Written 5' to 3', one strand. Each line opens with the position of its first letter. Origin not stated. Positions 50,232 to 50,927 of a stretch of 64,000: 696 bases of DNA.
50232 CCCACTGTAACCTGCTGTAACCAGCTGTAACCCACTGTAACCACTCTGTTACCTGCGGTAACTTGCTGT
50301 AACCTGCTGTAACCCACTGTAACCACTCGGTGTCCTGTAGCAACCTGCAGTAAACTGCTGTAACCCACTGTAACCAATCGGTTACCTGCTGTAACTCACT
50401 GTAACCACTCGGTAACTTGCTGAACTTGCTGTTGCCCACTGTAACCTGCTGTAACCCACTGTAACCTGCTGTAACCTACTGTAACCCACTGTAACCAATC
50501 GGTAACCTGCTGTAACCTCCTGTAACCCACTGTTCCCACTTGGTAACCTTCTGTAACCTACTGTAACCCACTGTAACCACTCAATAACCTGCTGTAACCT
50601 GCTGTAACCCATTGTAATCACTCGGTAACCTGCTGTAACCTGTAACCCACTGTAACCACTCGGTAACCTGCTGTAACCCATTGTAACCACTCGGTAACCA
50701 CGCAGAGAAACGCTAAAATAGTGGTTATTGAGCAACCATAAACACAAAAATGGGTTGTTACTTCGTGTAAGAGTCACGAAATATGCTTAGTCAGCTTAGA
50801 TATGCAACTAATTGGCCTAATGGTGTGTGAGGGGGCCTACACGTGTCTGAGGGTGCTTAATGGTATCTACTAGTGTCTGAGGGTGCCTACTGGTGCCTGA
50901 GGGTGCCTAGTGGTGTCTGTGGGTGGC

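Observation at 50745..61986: The two J copies are flanked by complementary halves of a satellite-C monomer sharing an 8-mer: a possible foldback-type insertion into C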

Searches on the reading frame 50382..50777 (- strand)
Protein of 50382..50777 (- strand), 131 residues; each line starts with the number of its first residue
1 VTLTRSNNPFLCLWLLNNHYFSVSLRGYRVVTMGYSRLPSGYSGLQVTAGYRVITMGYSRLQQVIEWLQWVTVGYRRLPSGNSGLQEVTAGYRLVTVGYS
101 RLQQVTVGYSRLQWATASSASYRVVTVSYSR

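Call 24: find_homologous_proteins(query=window:50382-50777:-, max_evalue=0.001)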
Query window:50382-50777:- (131 aa): 67 proteins with E <= 0.001 among 242 candidates.
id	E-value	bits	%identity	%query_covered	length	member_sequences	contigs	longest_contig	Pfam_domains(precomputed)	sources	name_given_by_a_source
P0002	1.3e-46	176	72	72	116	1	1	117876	-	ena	-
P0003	1.6e-38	150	68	52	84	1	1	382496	-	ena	-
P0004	3.8e-38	149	73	47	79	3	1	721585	-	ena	-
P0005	2.9e-37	146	69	50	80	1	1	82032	-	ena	-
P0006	2.1e-36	143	71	55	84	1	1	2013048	-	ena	-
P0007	9.1e-36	141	74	47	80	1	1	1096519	-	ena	-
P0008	1.9e-35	140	69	56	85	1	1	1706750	-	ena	-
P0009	4.1e-35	139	72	45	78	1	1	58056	-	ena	-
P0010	1.3e-33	134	71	47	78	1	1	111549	-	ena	-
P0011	2.8e-30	123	63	57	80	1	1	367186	-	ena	-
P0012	1.8e-29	120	71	47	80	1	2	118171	-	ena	-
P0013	3.6e-29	119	64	56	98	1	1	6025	-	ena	-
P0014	2.8e-28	117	63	58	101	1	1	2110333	-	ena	-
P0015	4.5e-28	116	66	66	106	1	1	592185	-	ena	-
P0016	1.0e-27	115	62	53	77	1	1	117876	-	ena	-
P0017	4.2e-27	113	65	62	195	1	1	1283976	-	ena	-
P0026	4.7e-23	100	61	47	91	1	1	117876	-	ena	-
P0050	7.0e-16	77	70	45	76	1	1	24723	-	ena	-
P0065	2.2e-8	52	50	47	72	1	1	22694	-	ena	-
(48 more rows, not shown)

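Call 26: find_encoding_contigs(protein=P0002, flank=10000, max_places=4)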
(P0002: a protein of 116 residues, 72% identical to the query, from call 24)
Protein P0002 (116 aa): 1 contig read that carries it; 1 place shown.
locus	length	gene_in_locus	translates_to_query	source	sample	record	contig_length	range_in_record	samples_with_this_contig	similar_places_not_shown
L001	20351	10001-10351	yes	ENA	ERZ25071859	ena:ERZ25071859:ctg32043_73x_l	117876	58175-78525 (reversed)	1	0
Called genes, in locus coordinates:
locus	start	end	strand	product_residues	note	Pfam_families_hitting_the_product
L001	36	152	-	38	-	-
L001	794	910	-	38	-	-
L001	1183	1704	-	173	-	-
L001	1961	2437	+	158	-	-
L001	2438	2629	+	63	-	-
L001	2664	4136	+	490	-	-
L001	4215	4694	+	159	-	-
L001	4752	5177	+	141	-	-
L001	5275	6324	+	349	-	-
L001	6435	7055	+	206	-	-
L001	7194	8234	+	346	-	-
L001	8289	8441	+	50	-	-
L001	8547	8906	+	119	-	-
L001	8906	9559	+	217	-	-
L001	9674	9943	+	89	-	-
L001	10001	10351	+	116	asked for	-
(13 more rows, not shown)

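Call 27: find_encoding_contigs(protein=P0017, flank=10000, max_places=4)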
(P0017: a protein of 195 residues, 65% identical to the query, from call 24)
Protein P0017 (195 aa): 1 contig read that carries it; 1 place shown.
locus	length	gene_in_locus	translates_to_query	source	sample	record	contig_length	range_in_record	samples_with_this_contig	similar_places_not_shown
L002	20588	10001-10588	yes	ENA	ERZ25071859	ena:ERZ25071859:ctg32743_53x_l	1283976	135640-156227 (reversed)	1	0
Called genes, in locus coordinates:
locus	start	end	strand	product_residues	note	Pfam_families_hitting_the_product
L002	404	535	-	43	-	-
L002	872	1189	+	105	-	-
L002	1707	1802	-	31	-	-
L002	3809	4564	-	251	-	-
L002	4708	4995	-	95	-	-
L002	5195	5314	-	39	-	-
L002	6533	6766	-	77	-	-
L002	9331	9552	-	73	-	-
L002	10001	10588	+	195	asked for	-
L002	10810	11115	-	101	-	-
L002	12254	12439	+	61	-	-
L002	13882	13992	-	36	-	-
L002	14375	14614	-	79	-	-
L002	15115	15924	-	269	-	PF25023:TEN_YD-shell, PF05593:RHS_repeat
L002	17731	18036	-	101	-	-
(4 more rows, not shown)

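Call 35: find_encoding_contigs(protein=P0010, flank=10000, max_places=4)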
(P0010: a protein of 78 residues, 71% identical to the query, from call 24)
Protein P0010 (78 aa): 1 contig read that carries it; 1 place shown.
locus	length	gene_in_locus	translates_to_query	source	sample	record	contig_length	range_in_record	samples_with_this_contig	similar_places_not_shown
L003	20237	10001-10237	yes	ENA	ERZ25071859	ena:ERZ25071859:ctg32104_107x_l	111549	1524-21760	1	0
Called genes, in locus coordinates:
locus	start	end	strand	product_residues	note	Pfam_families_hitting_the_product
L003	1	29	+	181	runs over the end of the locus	-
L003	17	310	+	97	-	-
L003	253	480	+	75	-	-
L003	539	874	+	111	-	-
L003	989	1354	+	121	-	-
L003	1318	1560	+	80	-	-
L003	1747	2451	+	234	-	-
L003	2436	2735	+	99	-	-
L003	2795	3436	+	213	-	-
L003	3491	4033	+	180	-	-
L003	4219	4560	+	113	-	-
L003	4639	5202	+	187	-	-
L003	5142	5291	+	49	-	-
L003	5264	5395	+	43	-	-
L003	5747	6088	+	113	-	-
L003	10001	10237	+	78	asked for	-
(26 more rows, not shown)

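Call 36: find_encoding_contigs(protein=P0012, flank=10000, max_places=4)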
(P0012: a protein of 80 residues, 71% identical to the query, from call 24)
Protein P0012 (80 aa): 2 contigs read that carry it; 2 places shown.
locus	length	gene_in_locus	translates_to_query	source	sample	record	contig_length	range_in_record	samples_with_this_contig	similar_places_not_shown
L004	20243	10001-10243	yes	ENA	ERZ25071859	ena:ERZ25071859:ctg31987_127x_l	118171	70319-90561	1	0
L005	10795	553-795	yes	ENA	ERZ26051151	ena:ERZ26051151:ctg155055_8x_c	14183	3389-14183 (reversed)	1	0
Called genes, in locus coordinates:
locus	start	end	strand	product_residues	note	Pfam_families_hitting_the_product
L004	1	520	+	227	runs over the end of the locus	-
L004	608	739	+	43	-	-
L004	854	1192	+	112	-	-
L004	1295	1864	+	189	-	-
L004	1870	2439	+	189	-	-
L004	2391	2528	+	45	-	-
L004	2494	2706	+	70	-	-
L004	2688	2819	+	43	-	-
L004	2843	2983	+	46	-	-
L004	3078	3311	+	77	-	-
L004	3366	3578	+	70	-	-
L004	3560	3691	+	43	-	-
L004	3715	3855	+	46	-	-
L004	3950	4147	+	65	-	-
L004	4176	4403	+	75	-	-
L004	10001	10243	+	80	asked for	-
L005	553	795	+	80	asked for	-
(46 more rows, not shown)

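Call 37: find_encoding_contigs(protein=P0009, flank=10000, max_places=4)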
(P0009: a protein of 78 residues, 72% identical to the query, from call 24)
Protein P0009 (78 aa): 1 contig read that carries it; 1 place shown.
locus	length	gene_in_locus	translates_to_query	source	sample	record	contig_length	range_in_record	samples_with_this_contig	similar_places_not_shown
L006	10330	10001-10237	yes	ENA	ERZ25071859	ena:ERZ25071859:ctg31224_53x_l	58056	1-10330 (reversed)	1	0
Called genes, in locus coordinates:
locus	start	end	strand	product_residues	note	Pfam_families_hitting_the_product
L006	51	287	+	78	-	-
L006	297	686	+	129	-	-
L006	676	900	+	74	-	-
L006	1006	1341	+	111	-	-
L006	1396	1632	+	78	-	-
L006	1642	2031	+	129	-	-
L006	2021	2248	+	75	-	-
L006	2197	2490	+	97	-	-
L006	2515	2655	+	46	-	-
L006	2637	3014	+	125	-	-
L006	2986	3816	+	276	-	-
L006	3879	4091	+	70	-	-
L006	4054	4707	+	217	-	-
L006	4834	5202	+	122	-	-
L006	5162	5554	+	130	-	-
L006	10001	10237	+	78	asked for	-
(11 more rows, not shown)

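Call 42: find_encoding_contigs(protein=P0016, flank=10000, max_places=3)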
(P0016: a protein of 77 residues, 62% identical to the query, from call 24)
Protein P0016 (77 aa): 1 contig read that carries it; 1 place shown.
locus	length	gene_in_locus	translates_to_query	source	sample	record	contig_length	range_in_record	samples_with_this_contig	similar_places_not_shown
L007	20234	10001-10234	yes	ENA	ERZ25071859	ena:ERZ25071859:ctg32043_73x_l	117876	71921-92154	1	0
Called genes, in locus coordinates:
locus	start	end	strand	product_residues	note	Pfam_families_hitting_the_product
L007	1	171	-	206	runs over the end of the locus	-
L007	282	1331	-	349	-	-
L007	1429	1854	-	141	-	-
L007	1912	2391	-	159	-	-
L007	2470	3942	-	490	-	-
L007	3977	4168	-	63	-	-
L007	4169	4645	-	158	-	-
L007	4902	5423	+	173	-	-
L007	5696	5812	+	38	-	-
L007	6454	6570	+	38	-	-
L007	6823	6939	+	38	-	-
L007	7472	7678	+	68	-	-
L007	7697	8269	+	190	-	-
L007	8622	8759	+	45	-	-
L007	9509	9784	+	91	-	-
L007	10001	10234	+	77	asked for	-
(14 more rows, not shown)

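Call 48: find_encoding_contigs(protein=P0050, flank=10000, max_places=3)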
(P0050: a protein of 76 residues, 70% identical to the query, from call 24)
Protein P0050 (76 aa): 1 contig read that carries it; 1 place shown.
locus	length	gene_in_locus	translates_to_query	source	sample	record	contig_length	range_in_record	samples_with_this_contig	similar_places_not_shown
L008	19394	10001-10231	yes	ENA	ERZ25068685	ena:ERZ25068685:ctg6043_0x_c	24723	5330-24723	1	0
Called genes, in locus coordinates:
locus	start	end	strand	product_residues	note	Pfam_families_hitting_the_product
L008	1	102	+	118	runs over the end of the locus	-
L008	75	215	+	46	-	-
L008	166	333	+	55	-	-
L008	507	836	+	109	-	-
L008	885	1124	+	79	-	-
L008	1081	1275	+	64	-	-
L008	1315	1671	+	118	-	-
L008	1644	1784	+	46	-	-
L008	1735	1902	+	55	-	-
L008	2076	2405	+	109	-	-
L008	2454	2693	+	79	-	-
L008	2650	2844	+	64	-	-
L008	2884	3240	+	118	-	-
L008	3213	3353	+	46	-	-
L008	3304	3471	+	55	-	-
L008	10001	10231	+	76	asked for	-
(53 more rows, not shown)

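Call 49: find_encoding_contigs(protein=P0065, flank=10000, max_places=3)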
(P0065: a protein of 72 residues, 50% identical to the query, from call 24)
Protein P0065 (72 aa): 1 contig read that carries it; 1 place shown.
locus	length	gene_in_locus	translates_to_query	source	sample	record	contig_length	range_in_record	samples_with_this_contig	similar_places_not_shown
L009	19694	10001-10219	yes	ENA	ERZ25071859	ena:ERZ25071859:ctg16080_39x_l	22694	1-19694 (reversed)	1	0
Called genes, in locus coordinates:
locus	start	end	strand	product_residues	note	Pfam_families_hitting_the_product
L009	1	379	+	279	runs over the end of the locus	-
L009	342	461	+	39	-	-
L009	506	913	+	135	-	-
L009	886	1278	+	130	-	-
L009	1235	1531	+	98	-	-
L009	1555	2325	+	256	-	-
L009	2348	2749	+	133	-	-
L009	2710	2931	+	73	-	-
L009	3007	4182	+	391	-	-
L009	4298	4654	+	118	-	-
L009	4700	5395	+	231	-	-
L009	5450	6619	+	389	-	-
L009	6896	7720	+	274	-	-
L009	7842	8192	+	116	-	-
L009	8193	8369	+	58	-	-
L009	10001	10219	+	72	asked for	-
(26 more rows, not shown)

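Call 63: search_protein_families(library=pfam, proteins=[window:50382-50777:-], max_evalue=0.01)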
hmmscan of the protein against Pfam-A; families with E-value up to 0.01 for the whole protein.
window:50382-50777:- (131 aa): 0 families

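Call 65: find_encoding_contigs(protein=P0026, flank=10000, max_places=3)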
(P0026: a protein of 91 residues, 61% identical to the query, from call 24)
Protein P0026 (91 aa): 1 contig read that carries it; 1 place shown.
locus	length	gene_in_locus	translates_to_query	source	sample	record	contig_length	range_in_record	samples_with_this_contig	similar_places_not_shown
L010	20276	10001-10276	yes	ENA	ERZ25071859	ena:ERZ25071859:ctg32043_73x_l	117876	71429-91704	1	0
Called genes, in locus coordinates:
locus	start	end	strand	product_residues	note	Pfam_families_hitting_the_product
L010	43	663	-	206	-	-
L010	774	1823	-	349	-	-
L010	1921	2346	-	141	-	-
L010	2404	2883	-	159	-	-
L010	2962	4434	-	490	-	-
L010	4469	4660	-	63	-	-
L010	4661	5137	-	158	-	-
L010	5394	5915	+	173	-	-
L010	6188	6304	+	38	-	-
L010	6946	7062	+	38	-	-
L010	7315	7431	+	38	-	-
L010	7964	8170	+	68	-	-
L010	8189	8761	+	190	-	-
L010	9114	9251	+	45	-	-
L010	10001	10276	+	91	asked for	-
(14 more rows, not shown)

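Call 66: find_encoding_contigs(protein=P0005, flank=10000, max_places=3)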
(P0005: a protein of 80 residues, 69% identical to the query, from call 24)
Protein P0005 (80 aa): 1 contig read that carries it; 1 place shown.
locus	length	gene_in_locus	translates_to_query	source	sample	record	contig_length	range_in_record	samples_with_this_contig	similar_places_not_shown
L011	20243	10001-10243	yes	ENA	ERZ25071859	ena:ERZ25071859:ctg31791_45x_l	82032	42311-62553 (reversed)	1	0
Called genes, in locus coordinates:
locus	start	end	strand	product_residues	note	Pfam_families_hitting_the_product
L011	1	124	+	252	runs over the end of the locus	-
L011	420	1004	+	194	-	-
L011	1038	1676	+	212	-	-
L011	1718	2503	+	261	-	-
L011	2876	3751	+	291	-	-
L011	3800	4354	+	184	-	-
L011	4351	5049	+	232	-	-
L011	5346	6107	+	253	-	-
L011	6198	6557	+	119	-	-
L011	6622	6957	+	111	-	-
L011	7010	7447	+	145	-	-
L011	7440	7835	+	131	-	-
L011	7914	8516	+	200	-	-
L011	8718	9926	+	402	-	-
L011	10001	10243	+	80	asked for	-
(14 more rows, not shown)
